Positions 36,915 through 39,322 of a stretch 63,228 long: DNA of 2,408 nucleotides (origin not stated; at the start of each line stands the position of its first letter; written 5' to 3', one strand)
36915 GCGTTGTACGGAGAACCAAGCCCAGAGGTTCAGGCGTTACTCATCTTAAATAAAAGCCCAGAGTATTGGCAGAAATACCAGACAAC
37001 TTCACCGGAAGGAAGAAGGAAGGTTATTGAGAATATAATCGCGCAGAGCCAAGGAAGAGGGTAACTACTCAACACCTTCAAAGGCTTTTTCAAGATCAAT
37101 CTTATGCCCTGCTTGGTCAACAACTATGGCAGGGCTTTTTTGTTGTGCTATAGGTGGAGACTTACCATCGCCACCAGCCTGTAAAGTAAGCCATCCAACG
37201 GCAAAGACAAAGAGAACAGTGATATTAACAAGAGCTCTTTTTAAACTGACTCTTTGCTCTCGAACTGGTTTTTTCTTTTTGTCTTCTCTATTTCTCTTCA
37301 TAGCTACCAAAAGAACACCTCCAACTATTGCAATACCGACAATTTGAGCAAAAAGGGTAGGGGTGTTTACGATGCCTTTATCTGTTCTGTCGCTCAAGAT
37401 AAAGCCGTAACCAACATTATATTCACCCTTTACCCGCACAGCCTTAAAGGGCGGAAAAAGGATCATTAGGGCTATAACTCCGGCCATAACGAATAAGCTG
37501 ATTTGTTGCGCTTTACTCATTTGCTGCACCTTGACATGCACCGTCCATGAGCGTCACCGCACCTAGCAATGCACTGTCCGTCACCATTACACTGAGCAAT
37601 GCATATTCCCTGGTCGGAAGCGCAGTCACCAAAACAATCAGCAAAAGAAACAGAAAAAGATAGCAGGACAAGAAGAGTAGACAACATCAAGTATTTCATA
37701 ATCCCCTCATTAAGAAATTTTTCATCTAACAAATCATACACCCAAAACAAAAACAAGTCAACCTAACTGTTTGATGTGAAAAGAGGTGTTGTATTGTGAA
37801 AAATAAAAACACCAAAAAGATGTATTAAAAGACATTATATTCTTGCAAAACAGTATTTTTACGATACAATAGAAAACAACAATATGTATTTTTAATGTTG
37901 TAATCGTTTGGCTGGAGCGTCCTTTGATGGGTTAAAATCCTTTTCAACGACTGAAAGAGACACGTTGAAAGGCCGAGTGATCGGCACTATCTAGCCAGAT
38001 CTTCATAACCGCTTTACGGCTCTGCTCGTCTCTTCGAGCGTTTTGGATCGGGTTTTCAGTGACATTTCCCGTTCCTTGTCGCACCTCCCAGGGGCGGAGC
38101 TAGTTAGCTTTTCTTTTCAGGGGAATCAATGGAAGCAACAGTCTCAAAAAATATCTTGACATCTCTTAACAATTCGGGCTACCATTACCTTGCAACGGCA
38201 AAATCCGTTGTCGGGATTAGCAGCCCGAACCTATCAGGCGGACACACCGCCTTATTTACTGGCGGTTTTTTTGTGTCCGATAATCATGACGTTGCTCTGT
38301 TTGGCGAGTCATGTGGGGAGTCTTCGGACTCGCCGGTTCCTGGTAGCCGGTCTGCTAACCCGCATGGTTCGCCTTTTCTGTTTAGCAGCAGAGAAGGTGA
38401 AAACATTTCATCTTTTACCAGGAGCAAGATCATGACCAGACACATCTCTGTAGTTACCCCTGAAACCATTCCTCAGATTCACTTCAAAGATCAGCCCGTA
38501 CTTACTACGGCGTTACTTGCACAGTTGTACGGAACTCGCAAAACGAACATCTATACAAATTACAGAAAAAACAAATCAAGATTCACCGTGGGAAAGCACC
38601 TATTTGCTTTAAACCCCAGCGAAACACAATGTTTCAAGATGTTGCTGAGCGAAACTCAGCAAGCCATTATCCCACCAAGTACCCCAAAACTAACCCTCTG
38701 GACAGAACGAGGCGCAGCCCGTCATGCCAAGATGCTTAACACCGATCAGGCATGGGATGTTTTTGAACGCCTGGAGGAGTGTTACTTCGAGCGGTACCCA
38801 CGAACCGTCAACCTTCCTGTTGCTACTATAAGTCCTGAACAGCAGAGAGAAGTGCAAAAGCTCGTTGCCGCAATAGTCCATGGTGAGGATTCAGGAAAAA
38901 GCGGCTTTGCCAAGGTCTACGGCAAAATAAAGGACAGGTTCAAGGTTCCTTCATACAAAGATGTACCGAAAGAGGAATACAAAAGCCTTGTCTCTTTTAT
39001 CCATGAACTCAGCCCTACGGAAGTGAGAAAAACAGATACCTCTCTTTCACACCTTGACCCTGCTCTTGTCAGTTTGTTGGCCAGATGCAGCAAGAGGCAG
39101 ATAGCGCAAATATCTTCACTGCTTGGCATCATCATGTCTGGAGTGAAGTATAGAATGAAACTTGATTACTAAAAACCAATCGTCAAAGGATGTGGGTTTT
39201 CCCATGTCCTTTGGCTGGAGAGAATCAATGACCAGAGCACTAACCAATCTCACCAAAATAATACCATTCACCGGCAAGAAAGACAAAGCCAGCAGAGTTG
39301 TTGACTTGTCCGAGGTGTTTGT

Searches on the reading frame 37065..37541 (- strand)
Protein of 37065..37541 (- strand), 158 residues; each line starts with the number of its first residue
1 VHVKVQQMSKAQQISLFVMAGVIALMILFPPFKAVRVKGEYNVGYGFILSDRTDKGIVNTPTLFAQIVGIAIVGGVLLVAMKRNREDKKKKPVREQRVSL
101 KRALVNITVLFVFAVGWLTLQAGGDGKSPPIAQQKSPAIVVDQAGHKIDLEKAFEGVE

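Call 47: search_protein_families(library=pfam, proteins=[window:37065-37541:-], max_evalue=0.01)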
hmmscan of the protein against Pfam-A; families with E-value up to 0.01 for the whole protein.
window:37065-37541:- (158 aa): 1 family
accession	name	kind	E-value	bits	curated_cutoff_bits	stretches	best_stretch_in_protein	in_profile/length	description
PF07331.16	TctB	-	0.0048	17.5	29.1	0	54-118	28-89/137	Tripartite tricarboxylate transporter TctB family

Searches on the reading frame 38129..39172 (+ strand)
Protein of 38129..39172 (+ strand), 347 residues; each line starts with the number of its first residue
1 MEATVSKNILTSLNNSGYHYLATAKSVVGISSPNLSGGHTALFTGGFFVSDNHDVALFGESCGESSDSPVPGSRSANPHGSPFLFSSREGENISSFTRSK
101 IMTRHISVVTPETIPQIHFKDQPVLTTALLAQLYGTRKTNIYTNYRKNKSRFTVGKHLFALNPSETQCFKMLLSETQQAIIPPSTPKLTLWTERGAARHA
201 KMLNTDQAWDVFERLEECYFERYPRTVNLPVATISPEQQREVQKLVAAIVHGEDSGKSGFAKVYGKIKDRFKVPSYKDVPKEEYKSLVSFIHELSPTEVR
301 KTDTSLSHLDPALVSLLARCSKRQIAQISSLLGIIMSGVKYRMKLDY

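Call 47: search_protein_families(library=pfam, proteins=[window:38129-39172:+], max_evalue=0.01)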
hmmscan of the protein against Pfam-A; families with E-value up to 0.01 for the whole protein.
window:38129-39172:+ (347 aa): 2 families
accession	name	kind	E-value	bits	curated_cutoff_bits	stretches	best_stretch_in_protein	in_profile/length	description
PF10543.14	ORF6N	-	5.5e-16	59.1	27.8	1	117-202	4-86/86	ORF6N domain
PF10552.14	ORF6C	-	8.1e-07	29.4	22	1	233-299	31-109/114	ORF6C domain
